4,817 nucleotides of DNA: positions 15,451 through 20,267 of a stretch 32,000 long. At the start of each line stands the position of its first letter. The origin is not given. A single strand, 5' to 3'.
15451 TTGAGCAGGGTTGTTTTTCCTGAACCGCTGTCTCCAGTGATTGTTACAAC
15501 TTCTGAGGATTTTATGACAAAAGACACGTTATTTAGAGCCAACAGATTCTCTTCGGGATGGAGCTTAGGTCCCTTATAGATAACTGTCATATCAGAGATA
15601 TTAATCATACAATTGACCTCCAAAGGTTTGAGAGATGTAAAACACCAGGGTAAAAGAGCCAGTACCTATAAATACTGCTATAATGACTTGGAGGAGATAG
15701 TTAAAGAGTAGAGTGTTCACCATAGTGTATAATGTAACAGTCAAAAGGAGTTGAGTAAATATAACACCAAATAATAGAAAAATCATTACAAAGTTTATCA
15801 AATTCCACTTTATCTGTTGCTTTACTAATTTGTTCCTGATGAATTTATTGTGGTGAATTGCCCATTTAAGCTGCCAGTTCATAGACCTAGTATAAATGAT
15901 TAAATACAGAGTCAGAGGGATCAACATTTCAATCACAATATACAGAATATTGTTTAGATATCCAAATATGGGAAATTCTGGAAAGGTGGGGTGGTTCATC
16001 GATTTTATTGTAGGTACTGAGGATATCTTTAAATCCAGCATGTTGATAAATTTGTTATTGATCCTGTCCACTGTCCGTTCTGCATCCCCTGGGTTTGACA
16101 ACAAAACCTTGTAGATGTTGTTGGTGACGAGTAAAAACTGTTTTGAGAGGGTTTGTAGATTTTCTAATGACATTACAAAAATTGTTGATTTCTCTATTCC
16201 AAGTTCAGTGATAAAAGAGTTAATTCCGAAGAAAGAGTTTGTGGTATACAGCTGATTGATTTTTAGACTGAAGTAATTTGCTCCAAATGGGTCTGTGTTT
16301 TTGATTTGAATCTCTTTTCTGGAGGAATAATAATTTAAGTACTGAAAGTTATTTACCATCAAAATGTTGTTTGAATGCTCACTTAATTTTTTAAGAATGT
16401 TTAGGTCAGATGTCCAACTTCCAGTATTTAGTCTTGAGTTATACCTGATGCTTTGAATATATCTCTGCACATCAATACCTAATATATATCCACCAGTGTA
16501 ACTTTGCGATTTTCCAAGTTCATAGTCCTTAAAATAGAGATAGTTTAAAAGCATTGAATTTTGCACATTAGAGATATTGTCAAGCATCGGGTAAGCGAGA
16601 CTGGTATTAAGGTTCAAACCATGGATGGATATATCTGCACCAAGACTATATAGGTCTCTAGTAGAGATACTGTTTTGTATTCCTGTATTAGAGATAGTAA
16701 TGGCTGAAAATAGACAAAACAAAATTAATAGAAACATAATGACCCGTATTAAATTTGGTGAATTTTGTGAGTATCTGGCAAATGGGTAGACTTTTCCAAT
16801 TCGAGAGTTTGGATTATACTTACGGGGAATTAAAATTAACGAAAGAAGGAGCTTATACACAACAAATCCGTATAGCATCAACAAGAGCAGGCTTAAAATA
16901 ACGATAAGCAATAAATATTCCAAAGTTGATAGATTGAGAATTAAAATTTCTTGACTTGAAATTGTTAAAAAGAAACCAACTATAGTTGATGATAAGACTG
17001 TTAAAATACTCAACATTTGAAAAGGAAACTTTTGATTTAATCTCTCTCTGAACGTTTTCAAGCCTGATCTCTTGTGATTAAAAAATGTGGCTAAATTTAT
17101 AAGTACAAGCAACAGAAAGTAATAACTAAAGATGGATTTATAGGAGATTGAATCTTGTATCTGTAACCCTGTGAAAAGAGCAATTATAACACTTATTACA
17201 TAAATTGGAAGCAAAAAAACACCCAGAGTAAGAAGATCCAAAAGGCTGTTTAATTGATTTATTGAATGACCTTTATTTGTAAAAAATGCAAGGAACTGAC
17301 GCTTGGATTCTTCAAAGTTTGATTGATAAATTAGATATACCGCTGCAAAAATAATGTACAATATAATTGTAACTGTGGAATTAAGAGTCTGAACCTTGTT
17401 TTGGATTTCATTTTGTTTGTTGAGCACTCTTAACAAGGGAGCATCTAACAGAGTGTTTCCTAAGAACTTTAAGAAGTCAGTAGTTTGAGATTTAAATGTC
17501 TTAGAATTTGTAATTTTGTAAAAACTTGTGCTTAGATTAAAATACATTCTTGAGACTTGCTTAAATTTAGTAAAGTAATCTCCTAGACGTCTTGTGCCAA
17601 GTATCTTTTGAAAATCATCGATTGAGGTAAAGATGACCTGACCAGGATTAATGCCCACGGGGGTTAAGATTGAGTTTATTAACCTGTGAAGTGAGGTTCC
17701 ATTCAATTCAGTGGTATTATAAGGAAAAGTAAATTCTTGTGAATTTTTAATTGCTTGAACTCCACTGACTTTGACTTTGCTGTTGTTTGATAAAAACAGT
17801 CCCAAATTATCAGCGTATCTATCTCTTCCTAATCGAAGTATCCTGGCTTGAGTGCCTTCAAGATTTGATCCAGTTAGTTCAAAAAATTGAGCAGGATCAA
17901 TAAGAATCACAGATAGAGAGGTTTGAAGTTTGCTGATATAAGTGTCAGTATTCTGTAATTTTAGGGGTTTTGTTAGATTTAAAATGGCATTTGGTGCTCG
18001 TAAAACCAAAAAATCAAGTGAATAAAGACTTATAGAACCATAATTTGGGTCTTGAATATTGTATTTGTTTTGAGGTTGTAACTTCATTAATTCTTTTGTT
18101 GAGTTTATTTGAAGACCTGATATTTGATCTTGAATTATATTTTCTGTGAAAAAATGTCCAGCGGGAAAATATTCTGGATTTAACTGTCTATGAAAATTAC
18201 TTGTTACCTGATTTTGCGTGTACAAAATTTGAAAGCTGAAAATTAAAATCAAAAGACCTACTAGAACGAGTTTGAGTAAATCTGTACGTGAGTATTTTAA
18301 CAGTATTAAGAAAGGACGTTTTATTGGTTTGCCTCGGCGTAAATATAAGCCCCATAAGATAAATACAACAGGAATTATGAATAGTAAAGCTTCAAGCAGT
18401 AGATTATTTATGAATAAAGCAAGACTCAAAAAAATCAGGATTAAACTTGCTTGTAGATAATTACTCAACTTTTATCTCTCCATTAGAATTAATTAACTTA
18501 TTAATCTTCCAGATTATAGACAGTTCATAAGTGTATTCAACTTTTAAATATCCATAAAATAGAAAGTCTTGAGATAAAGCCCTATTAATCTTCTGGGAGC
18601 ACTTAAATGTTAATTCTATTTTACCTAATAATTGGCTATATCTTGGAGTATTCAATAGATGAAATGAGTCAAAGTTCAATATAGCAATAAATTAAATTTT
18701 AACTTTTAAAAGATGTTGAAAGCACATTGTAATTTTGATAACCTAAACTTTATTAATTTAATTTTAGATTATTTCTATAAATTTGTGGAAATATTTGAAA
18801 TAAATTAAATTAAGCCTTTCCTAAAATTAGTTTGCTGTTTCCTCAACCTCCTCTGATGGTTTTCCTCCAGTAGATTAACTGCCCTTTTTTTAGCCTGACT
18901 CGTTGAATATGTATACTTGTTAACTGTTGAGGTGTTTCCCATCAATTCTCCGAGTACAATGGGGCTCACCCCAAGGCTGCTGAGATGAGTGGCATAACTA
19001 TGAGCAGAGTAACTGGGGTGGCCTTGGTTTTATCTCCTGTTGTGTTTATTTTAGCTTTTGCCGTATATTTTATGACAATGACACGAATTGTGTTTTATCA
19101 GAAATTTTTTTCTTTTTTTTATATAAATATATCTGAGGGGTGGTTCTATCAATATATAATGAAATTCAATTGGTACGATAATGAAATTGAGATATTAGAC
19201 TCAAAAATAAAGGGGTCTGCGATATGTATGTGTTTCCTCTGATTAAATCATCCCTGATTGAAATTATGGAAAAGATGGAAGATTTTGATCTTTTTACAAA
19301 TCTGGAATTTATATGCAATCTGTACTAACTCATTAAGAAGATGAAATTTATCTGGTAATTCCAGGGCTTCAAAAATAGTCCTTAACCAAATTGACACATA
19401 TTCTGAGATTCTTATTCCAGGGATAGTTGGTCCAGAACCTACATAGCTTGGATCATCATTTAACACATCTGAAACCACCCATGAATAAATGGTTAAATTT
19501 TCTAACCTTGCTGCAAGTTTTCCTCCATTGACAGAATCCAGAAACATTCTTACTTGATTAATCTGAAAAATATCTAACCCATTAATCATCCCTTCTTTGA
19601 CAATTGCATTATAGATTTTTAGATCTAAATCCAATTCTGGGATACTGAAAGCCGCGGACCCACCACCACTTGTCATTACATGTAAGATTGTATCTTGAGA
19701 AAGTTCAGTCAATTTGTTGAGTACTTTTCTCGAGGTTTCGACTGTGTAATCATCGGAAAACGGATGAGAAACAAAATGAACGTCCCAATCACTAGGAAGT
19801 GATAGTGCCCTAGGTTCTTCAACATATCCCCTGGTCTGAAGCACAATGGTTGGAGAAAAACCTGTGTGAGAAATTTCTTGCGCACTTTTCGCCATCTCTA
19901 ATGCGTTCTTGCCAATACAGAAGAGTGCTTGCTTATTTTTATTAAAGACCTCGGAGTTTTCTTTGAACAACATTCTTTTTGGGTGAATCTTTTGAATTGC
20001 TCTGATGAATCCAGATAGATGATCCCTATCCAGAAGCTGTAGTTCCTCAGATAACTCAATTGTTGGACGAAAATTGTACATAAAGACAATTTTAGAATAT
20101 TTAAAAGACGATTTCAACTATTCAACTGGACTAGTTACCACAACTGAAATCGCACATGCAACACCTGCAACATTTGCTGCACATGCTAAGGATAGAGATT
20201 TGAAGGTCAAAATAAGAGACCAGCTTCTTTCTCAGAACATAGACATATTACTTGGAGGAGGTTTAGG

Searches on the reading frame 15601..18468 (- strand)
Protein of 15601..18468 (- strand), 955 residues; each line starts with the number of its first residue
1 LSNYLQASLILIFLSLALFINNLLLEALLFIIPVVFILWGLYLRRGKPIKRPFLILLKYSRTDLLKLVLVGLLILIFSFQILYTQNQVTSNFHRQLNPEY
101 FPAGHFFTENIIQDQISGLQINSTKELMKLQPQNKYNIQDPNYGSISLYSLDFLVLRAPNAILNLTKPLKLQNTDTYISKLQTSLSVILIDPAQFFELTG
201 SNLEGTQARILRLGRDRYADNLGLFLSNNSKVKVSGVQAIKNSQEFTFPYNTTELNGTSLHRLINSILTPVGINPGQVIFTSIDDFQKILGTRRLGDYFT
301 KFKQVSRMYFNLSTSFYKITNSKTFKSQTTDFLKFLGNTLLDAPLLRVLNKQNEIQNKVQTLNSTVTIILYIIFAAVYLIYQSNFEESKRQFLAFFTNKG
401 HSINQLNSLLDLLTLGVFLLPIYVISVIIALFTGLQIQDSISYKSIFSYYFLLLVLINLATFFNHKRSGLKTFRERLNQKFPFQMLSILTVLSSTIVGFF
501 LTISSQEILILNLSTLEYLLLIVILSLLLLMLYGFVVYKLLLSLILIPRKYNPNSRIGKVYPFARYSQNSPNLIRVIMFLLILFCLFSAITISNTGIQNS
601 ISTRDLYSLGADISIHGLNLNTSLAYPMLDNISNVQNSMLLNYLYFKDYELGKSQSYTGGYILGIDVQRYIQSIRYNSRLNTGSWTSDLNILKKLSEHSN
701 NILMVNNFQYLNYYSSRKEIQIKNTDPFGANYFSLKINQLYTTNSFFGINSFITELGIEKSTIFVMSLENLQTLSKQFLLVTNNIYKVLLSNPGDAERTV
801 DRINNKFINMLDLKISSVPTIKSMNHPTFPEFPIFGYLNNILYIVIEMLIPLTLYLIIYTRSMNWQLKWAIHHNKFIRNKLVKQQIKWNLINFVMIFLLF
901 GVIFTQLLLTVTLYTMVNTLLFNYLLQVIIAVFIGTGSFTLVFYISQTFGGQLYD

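Call 9: search_protein_families(library=pfam, proteins=[window:15601-18468:-], max_evalue=0.01)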
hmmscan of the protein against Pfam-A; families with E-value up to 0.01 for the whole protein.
window:15601-18468:- (955 aa): 0 families

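Call 28: search_protein_families(library=ncbifam, proteins=[window:15601-18468:-], max_evalue=1)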
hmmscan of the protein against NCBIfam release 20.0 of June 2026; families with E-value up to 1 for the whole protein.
window:15601-18468:- (955 aa): 1 family
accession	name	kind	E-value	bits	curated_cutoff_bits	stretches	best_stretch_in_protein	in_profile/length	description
NF038243.1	TRP75_fam_Nterm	subfamily_domain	0.023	15.1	75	1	68-110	4-45/126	TRP75-related protein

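Call 29: search_protein_families(library=padloc, proteins=[window:15601-18468:-], max_evalue=0.1)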
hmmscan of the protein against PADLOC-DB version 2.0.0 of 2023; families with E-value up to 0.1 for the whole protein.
window:15601-18468:- (955 aa): 0 families

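Call 83: find_homologous_proteins(query=window:15601-18468:-, max_evalue=0.00001)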
Query window:15601-18468:- (955 aa): 1 proteins with E <= 0.00001 among 8000 candidates. Only proteins of 525 to 1672 residues were searched: fused or split forms outside these lengths cannot appear, so this answer is no evidence that the protein stands alone or is whole; lengths 'longer' or 'shorter' looks for them.
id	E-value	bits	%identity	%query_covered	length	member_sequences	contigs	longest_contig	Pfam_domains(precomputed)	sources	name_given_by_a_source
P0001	0.0e+0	2036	100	100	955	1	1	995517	-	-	-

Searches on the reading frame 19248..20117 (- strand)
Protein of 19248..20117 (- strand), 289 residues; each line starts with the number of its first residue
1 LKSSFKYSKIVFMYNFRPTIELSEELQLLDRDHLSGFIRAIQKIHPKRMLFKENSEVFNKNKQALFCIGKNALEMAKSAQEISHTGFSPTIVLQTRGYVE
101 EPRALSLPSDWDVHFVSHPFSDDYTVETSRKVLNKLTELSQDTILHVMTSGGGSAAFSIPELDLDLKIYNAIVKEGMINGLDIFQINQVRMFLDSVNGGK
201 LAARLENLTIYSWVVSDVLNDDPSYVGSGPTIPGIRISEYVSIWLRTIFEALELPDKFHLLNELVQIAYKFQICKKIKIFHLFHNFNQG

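Call 9: search_protein_families(library=pfam, proteins=[window:19248-20117:-], max_evalue=0.01)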
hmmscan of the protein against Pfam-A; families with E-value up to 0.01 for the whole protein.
window:19248-20117:- (289 aa): 1 family
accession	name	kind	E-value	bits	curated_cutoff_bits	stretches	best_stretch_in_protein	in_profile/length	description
PF13660.11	DUF4147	-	3.4e-34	118.8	23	1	39-234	8-206/234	Domain of unknown function (DUF4147)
